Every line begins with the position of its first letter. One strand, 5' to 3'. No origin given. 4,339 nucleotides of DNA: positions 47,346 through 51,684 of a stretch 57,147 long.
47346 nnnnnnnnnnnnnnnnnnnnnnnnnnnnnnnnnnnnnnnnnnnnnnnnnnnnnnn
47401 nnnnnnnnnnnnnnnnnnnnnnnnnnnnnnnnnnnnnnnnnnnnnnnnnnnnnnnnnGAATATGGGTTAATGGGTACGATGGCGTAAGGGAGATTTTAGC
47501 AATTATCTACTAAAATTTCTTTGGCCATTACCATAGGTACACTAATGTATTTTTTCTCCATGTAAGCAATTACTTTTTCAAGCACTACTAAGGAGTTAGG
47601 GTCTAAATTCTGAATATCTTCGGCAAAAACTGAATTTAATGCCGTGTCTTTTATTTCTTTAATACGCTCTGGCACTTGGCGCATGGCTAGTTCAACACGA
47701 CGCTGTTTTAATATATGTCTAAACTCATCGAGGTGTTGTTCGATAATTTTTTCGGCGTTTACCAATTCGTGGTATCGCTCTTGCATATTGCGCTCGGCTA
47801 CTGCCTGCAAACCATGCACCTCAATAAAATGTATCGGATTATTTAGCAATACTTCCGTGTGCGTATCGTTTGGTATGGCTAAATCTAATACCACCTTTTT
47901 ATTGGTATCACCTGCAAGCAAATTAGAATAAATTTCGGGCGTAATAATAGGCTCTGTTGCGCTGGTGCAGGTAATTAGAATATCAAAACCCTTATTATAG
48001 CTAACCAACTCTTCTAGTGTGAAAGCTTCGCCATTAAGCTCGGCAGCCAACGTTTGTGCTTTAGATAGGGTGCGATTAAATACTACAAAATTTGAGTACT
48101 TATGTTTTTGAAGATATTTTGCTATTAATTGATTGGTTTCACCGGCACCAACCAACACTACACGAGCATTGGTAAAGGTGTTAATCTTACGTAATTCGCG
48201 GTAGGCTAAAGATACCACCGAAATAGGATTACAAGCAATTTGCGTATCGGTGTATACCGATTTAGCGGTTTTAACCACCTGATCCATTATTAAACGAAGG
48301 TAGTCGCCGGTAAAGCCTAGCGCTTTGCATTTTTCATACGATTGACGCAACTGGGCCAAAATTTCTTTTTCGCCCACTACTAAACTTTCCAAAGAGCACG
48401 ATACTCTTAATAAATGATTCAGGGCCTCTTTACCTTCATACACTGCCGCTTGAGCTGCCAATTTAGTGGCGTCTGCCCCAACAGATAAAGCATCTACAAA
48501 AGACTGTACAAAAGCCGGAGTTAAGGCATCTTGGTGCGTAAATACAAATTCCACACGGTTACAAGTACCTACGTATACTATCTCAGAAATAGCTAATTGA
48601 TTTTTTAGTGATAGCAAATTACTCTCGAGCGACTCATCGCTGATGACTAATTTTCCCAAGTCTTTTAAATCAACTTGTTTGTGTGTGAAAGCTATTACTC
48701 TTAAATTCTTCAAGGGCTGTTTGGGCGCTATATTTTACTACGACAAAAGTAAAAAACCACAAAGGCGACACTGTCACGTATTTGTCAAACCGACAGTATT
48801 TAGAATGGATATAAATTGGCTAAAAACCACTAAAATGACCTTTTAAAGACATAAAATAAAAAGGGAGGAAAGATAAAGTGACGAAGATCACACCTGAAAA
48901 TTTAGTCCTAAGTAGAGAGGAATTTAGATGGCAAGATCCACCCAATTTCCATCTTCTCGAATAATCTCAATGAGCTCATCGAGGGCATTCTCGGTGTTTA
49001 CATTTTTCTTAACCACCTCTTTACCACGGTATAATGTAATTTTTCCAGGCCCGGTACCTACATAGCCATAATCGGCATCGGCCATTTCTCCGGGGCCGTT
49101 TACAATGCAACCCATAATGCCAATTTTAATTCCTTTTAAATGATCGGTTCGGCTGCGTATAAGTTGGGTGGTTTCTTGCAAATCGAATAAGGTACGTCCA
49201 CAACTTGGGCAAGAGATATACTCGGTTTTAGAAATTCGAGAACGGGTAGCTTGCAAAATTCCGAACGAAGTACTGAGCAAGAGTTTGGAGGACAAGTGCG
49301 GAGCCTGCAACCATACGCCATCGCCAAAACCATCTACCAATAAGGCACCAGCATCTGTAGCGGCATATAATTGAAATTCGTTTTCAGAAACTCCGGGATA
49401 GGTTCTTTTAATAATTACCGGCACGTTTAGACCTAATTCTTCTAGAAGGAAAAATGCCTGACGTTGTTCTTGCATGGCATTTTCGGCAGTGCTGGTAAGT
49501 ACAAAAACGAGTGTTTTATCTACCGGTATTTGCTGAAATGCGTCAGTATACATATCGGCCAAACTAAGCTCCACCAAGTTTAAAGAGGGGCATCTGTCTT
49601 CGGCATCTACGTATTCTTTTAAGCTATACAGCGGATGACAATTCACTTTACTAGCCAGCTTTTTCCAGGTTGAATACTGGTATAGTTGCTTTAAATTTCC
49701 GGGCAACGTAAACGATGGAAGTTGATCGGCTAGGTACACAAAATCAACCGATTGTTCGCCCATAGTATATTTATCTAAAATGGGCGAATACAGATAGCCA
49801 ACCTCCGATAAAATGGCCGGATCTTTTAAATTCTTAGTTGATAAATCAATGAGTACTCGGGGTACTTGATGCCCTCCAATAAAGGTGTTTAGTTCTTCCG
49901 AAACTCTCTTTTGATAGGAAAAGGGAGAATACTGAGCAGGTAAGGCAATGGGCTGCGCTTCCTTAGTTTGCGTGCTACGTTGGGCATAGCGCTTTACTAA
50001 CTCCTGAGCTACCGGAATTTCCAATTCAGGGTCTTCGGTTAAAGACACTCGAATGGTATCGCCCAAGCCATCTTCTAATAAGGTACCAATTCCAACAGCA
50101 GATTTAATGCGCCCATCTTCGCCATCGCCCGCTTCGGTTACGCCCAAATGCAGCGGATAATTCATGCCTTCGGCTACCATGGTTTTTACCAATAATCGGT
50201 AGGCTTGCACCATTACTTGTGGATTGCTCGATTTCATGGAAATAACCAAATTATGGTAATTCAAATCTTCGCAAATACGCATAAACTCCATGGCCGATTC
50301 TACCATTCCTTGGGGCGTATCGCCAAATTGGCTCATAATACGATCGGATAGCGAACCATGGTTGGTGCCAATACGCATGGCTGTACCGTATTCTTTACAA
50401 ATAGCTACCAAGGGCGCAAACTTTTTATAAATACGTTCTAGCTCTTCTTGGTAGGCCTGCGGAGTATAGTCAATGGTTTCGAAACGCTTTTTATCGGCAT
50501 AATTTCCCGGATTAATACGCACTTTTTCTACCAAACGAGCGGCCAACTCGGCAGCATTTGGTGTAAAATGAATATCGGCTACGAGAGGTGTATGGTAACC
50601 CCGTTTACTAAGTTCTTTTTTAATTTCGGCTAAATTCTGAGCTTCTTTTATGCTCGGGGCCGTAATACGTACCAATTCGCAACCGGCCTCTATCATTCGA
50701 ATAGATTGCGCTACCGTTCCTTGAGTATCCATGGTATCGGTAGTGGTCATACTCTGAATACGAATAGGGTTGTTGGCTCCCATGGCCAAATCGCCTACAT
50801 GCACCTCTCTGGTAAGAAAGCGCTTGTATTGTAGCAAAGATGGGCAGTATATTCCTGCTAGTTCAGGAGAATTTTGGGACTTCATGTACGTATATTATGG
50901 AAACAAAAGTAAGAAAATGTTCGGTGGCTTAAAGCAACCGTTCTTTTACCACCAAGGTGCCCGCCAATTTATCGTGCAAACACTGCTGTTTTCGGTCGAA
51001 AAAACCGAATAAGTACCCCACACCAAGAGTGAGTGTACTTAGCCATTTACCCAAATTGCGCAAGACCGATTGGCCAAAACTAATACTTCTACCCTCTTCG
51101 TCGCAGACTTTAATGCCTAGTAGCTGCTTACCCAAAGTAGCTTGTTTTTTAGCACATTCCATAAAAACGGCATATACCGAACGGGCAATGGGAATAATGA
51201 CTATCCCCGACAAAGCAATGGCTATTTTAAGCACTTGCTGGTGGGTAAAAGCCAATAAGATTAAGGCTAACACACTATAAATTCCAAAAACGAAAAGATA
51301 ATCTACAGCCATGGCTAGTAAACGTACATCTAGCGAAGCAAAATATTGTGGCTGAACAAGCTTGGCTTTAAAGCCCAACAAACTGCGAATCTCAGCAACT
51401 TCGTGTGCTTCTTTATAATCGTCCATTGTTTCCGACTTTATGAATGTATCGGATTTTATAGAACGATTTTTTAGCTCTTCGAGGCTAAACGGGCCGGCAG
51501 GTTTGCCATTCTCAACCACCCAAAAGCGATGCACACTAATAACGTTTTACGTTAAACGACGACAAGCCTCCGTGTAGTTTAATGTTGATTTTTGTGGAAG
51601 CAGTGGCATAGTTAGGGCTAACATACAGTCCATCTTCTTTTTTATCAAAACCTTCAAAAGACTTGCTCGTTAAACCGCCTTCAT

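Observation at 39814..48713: Intramembrane-type two-component system plus a 2-TM/TPR protein embedded in a translationally coupled heme operon (hemA to hemJ)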

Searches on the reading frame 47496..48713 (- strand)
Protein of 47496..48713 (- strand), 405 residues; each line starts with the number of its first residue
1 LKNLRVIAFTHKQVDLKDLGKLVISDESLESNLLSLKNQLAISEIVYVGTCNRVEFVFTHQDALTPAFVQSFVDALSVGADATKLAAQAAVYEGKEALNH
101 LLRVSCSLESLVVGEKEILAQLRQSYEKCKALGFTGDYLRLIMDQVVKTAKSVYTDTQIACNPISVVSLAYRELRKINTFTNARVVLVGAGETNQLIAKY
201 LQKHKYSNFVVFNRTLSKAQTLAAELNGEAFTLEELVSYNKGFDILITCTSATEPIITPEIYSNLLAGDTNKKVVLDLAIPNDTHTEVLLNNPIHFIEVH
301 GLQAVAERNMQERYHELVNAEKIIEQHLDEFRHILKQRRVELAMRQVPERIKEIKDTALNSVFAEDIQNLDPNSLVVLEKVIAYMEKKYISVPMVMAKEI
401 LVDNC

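Call 3: search_protein_families(library=pfam, proteins=[window:47496-48713:-], max_evalue=0.01)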
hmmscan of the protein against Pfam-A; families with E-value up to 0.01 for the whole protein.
window:47496-48713:- (405 aa): 4 families
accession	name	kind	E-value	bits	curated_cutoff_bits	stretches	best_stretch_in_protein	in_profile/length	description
PF05201.20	GlutR_N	-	2.2e-35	122.1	27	1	7-157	1-151/151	Glutamyl-tRNAGlu reductase, N-terminal domain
PF01488.26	Shikimate_DH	-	1.5e-27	96.8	24.3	1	175-305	5-138/138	Shikimate / quinate 5-dehydrogenase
PF00745.25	GlutR_dimer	-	9.4e-06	26.3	22.9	1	320-399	2-79/99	Glutamyl-tRNAGlu reductase, dimerisation domain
PF03435.24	Sacchrp_dh_NADP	-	0.00014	22.6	25.1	1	185-238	1-55/129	Saccharopine dehydrogenase NADP binding domain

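Call 4: search_protein_families(library=ncbifam, proteins=[window:47496-48713:-], max_evalue=0.01)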
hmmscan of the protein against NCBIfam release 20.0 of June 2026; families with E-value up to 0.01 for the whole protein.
window:47496-48713:- (405 aa): 20 families
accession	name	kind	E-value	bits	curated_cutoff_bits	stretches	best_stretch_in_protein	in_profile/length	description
TIGR01035.1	hemA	equivalog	1e-76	258.5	209.55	1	6-399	3-395/416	glutamyl-tRNA reductase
NF000744.0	PRK00045.1-3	equivalog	2.3e-58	198.1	429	1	4-398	3-403/447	glutamyl-tRNA reductase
NF000752.0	PRK00045.4-2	equivalog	1.7e-39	136.2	381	1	3-394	10-374/412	glutamyl-tRNA reductase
NF000750.0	PRK00045.3-4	equivalog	8.3e-38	130.5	289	1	8-399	7-393/439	glutamyl-tRNA reductase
NF000751.1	PRK00045.4-1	equivalog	1e-34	120.4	478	1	2-365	9-347/426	glutamyl-tRNA reductase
NF010548.0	PRK13940.1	equivalog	1.6e-31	109.6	469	1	37-399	33-391/414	glutamyl-tRNA reductase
NF001909.0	PRK00676.1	equivalog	1.4e-17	63.8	478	1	6-322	5-302/338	glutamyl-tRNA reductase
NF006802.0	PRK09310.1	equivalog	9.7e-11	41.1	598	1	178-253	328-401/477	bifunctional 3-dehydroquinate dehydratase/shikimate dehydrogenase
TIGR00507.1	aroE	equivalog_domain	1.6e-10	40.6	200.2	1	172-279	106-214/270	shikimate dehydrogenase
NF001310.0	PRK00258.1-2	equivalog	2.8e-08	33.2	221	1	179-268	118-212/279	shikimate dehydrogenase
NF001319.0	PRK00258.3-3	equivalog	3.2e-08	33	252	1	172-251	112-193/279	shikimate dehydrogenase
NF001316.0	PRK00258.2-5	equivalog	7.9e-06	25.3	247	1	176-253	106-180/263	shikimate dehydrogenase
TIGR03944.1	dehyd_SbnB_fam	equivalog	0.00049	19.2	326.9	1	167-260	119-217/327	2,3-diaminopropionate biosynthesis protein SbnB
NF001322.0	PRK00258.3-6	equivalog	0.00065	19.1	285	1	181-252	120-188/272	shikimate dehydrogenase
NF005603.0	PRK07340.1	equivalog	0.00084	18.7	266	1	175-258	120-206/307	delta(1)-pyrroline-2-carboxylate reductase family protein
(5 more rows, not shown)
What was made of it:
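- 47496..48713 (-): hemA, glutamyl-tRNA reductase, with a TTG start. TIGR01035 at 258 bits, above its cutoff of 209 (call 4).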

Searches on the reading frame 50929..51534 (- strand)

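Call 66: search_protein_families(library=pfam, proteins=[window:50929-51534:-], max_evalue=0.001)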
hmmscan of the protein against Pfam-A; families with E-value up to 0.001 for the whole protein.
window:50929-51534:- (201 aa): 2 families
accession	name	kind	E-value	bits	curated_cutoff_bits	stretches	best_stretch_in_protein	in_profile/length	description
PF06271.18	RDD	-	5e-25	88.8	24.1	1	66-192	2-137/137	RDD family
PF14237.11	GYF_2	-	1.5e-09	37.9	25.8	1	5-48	2-49/50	GYF domain 2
